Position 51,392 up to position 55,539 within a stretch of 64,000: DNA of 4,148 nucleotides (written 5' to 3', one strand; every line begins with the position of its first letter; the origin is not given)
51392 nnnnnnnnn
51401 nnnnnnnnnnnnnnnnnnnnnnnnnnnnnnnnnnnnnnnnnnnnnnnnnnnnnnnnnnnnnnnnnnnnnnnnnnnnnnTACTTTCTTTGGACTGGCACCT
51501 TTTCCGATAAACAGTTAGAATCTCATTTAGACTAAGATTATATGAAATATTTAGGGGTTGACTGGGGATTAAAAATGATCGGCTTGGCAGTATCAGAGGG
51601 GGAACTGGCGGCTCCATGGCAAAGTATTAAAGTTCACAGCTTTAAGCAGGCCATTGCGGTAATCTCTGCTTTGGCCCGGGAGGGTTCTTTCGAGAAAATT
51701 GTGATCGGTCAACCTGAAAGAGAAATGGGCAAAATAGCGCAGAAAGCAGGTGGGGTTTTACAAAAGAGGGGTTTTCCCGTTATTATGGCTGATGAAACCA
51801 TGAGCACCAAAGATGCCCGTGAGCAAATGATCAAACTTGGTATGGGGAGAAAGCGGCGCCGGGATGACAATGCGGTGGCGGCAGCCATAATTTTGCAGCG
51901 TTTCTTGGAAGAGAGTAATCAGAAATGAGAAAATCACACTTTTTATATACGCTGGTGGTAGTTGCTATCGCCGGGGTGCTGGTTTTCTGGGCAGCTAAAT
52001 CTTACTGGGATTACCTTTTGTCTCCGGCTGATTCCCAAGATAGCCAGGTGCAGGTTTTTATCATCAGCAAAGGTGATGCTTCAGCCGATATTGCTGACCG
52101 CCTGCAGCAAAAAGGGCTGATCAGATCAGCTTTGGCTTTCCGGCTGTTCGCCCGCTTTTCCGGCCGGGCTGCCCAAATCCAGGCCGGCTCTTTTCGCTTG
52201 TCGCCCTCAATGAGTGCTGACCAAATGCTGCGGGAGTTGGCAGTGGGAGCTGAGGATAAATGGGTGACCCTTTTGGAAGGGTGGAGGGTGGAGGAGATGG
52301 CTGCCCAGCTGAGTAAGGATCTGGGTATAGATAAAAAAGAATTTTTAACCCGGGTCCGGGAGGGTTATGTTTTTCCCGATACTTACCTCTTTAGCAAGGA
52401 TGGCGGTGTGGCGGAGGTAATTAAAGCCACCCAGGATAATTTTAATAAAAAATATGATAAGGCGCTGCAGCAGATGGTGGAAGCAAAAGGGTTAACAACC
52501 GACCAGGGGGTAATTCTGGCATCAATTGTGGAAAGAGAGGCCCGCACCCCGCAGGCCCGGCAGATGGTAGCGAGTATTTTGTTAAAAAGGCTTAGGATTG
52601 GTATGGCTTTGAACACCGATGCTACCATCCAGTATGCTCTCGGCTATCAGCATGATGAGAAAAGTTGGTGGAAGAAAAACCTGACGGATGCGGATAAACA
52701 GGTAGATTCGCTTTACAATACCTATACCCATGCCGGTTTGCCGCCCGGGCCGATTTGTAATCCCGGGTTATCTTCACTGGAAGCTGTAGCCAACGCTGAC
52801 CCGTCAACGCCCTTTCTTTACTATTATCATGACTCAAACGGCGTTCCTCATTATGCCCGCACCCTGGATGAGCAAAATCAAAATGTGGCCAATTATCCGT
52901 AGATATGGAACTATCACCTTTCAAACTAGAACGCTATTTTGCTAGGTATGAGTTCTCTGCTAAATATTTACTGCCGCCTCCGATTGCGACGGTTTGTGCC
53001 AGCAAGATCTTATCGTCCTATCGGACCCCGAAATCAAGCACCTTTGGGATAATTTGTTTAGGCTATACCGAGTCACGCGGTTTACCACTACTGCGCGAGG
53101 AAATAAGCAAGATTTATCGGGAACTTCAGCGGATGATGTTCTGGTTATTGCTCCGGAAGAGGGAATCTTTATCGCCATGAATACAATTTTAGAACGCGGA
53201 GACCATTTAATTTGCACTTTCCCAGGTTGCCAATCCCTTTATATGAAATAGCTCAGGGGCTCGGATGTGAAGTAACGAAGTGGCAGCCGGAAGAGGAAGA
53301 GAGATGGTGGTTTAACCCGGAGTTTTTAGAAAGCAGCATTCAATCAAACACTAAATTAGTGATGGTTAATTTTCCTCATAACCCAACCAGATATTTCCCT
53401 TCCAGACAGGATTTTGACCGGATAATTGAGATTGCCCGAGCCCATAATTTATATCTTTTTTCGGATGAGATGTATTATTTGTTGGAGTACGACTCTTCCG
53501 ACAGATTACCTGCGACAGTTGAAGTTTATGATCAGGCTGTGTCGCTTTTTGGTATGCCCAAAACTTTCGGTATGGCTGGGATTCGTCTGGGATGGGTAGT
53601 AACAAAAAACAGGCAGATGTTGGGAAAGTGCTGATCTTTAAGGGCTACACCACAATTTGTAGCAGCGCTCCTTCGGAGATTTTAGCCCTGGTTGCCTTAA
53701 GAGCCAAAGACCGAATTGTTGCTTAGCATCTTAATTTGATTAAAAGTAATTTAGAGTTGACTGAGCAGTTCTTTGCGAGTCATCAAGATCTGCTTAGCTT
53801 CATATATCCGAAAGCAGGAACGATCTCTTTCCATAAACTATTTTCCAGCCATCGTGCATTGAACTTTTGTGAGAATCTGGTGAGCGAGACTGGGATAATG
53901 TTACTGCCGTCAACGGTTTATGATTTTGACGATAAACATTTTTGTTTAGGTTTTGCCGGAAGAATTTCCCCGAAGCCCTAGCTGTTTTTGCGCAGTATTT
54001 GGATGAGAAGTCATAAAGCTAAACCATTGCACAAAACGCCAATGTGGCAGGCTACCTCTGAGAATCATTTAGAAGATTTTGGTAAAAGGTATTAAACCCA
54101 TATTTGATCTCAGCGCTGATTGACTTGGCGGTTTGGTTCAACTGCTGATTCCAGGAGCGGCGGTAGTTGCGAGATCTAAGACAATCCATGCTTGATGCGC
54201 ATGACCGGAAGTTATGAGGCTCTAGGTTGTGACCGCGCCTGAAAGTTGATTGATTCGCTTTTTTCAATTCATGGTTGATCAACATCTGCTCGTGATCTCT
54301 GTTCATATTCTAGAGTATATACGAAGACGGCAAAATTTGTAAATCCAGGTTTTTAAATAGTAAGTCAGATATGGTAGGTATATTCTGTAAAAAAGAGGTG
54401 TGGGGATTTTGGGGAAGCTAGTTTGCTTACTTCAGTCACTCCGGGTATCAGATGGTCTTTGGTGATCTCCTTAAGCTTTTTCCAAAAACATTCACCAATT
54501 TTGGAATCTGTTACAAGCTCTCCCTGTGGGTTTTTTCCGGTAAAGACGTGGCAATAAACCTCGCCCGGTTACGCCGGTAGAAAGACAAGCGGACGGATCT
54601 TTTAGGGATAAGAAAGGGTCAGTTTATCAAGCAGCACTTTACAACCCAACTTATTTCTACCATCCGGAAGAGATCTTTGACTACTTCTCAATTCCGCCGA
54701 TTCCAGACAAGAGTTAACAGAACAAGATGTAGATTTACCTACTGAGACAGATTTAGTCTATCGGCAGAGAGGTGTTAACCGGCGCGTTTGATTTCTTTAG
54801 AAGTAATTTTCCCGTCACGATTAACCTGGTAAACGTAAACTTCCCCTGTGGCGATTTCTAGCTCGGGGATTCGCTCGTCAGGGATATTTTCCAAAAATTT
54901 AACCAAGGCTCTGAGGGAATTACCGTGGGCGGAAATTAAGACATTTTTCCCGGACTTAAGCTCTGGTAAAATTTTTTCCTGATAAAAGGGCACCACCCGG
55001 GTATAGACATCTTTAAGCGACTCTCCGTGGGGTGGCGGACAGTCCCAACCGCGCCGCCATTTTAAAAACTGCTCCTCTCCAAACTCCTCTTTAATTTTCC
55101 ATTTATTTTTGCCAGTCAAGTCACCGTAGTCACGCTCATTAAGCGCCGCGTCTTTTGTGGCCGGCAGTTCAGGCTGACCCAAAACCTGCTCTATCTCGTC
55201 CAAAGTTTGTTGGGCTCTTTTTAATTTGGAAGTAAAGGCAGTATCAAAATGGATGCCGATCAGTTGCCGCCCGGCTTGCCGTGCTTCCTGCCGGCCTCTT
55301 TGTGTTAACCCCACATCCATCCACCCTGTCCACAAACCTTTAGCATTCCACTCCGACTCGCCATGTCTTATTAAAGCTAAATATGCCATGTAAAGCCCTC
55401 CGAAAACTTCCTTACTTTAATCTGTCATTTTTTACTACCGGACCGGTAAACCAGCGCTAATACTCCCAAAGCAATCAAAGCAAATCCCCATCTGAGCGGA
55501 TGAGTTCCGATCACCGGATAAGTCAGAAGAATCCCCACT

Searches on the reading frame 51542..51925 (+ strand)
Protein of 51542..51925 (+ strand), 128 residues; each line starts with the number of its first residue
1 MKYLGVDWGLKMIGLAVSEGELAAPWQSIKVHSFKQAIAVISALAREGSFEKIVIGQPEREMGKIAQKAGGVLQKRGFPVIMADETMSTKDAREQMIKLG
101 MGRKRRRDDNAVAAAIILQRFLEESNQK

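Call 82: search_protein_families(library=pfam, proteins=[window:51542-51925:+], max_evalue=0.01)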
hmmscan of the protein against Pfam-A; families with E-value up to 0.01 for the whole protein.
window:51542-51925:+ (128 aa): 1 family
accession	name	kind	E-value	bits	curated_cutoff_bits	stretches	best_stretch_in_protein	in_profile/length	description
PF03652.20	RuvX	-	6.1e-22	78.8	29.2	1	1-123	1-133/134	Holliday junction resolvase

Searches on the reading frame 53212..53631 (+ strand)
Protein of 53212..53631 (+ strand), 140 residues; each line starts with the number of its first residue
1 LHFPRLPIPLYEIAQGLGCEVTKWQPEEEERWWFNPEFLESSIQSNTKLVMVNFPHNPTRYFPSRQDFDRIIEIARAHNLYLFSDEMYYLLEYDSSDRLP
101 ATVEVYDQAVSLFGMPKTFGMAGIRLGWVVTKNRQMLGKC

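Call 82: search_protein_families(library=pfam, proteins=[window:53212-53631:+], max_evalue=0.01)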
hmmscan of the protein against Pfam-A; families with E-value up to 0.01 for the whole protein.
window:53212-53631:+ (140 aa): 3 families
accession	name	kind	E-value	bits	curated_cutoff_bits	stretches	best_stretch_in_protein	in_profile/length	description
PF00155.27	Aminotran_1_2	-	4.7e-20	72.5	19.7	1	12-133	106-234/361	Aminotransferase class I and II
PF04864.19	Alliinase_C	-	0.0002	20.9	22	1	82-138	165-215/363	Allinase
PF01053.26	Cys_Met_Meta_PP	-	0.0058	15.7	27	1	36-86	127-174/381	Cys/Met metabolism PLP-dependent enzyme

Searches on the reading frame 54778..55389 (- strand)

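Call 82: search_protein_families(library=pfam, proteins=[window:54778-55389:-], max_evalue=0.01)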
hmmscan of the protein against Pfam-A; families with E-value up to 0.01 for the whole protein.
window:54778-55389:- (204 aa): 1 family
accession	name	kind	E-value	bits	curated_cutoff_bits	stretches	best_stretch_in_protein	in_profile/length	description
PF00300.27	His_Phos_1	-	1.9e-46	158.6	21.7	1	4-194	1-186/194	Histidine phosphatase superfamily (branch 1)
